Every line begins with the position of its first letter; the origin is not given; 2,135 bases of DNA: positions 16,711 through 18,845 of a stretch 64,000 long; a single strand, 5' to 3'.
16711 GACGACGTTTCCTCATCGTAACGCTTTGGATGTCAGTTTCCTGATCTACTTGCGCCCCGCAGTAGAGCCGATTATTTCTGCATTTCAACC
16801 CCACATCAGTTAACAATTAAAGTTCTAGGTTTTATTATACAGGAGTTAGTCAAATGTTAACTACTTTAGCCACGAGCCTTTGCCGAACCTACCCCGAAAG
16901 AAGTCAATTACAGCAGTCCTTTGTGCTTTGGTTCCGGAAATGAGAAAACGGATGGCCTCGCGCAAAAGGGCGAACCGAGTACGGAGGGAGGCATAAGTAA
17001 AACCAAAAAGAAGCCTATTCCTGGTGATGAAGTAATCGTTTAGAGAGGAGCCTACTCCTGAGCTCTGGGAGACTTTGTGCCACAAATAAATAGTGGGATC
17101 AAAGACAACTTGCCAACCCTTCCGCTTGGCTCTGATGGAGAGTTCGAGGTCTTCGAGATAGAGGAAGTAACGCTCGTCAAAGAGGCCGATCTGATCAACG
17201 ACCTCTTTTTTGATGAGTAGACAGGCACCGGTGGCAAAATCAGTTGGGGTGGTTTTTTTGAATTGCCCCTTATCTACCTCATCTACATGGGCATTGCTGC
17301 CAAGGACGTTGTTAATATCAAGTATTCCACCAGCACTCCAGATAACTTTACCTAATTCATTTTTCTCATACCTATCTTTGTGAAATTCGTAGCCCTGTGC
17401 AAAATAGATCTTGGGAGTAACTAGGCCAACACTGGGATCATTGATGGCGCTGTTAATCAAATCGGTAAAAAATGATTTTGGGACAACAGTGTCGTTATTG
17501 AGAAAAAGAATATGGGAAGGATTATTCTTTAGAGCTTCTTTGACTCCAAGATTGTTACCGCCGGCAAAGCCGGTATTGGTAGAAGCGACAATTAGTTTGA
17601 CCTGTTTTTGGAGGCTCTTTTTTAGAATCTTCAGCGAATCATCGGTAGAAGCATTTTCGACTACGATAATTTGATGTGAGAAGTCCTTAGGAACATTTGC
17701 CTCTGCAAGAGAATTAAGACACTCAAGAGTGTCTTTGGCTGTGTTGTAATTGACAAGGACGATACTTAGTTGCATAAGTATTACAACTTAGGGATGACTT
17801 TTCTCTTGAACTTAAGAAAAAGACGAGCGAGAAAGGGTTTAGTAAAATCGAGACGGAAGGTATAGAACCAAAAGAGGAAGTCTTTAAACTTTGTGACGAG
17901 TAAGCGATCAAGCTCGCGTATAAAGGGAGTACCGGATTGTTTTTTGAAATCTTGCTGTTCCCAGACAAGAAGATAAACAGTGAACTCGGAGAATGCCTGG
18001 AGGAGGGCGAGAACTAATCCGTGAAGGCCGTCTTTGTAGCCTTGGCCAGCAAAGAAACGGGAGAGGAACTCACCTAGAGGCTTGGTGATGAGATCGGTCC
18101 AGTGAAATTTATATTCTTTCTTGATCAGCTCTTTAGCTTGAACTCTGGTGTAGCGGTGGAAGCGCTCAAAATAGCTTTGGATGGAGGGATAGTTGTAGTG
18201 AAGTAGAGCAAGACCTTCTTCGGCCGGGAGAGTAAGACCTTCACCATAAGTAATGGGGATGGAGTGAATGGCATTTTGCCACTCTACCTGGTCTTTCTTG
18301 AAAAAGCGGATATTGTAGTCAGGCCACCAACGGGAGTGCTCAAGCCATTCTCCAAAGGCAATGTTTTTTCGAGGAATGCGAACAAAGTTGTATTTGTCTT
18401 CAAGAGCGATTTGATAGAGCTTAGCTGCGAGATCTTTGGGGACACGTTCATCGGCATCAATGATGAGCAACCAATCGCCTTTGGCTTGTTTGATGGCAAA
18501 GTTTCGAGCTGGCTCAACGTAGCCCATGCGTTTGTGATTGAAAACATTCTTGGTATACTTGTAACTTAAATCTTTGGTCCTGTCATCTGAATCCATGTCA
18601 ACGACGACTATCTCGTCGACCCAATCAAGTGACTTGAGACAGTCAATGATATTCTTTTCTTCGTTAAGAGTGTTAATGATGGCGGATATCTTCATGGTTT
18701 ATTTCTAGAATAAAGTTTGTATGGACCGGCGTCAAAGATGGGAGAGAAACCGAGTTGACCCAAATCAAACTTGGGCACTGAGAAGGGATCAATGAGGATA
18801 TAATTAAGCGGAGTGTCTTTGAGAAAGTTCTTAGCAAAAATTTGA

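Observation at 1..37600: About 37 kb devoted almost entirely to envelope glycosylation: at least 11 GT-C membrane glycosyltransferases, three Dpm1-like polyprenyl-phosphate sugar synthases, five other GT-A/GT-B enzymes, a flippase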

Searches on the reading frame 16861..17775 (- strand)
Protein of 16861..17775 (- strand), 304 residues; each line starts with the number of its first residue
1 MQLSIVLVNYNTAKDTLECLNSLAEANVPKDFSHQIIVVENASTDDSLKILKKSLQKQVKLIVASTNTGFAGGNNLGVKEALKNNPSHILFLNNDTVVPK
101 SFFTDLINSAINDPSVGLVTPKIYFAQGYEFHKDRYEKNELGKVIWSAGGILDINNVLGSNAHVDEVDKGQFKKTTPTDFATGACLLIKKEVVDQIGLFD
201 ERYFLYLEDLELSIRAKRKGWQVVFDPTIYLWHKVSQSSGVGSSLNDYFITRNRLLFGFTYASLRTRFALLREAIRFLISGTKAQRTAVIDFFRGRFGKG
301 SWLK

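Call 7: search_protein_families(library=pfam, proteins=[window:16861-17775:-], max_evalue=0.01)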
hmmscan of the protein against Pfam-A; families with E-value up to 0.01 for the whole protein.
window:16861-17775:- (304 aa): 4 families
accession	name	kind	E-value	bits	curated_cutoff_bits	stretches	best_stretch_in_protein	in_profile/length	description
PF00535.33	Glycos_transf_2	-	9.7e-19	68.3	23.3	1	4-196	1-167/168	Glycosyl transferase family 2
PF13641.12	Glyco_tranf_2_3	-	2.4e-16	60.9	27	1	3-234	3-212/230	Glycosyltransferase like family 2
PF13632.12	Glyco_trans_2_3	-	3.6e-10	40.4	27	1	88-260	1-144/198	Glycosyl transferase family group 2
PF13506.12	Glyco_transf_21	-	7.1e-07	29.3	21.7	1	88-238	33-159/174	Glycosyl transferase family 21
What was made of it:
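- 16861..17775 (-): GT2 ('GT2b'). PF00535, 68.3 bits (call 7).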

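Call 80: search_solved_structures(query=window:16861-17775:-, max_evalue=0.001)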
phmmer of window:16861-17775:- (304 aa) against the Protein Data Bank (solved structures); distinct sequences matched with E-value up to 0.001: 7.
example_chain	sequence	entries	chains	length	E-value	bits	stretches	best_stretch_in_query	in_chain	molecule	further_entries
5tze_C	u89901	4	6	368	2.5e-08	36.7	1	1-105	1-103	Glycosyl transferase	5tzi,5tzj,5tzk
6p61_A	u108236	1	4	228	2.5e-08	36.7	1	3-124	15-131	Glycosyltransferase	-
5tz8_A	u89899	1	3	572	4.2e-08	35.9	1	1-105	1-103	Glycosyl transferase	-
9dtp_A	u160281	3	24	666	6.6e-06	28.7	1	64-259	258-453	Galactofuranosyltransferase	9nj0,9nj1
9oa3_A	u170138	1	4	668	6.6e-06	28.7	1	64-259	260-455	Galactofuranosyltransferase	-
2z87_A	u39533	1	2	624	3.6e-05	26.3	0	3-221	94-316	Chondroitin synthase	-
2z86_A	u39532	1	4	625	3.7e-05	26.3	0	3-221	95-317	Chondroitin synthase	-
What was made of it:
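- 16861..17775 (-): Best solved relatives are TarS and GlfT2, not ArnC (call 80).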

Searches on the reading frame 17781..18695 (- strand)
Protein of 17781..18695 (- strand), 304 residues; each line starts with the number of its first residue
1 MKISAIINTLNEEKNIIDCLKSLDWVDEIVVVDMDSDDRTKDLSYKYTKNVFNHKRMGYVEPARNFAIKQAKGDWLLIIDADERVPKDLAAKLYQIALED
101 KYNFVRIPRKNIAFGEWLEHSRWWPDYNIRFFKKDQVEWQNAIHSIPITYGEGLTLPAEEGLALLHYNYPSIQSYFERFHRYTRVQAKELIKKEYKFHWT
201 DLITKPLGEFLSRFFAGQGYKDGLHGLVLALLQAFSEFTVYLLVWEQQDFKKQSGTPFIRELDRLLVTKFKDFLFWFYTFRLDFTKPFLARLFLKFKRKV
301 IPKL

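Call 7: search_protein_families(library=pfam, proteins=[window:17781-18695:-], max_evalue=0.01)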
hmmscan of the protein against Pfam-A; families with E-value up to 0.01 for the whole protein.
window:17781-18695:- (304 aa): 2 families
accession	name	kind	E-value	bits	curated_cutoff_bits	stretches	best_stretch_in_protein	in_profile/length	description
PF00535.33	Glycos_transf_2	-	7.2e-19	68.8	23.3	1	4-138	1-148/168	Glycosyl transferase family 2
PF13704.12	Glyco_tranf_2_4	-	0.00053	20.9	27.5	1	26-83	19-82/98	Glycosyl transferase family 2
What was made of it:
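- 17781..18695 (-): GT2 ('GT2a'). ATGA-coupled to the fusion gene. PF00535, 68.8 bits (call 7).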

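Call 79: search_solved_structures(query=window:17781-18695:-, max_evalue=0.001)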
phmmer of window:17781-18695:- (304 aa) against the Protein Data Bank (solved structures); distinct sequences matched with E-value up to 0.001: 6.
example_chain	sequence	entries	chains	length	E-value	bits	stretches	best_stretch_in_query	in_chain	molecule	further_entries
22ao_A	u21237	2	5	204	8.2e-18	67.9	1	3-189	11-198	GmaR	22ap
5mlz_A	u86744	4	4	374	2.9e-06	30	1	1-96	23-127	Dolichol monophosphate mannose synthase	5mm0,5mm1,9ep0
7msp_A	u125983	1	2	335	2.9e-06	30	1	7-175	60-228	SPbeta prophage-derived glycosyltransferase SunS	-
5tze_C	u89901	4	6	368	3.4e-06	29.8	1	1-90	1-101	Glycosyl transferase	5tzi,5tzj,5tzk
7msn_A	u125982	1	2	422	4.8e-06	29.3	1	7-174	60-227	SPbeta prophage-derived glycosyltransferase SunS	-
5tz8_A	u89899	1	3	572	1e-05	28.2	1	1-90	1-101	Glycosyl transferase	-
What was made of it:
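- The three GT2s next to Wzx and the fusion do not; their best relatives are GmaR, TarS and GlfT2 (calls 79, 80).
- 17781..18695 (-): Best solved relative is GmaR, E 8e-18 (call 79).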
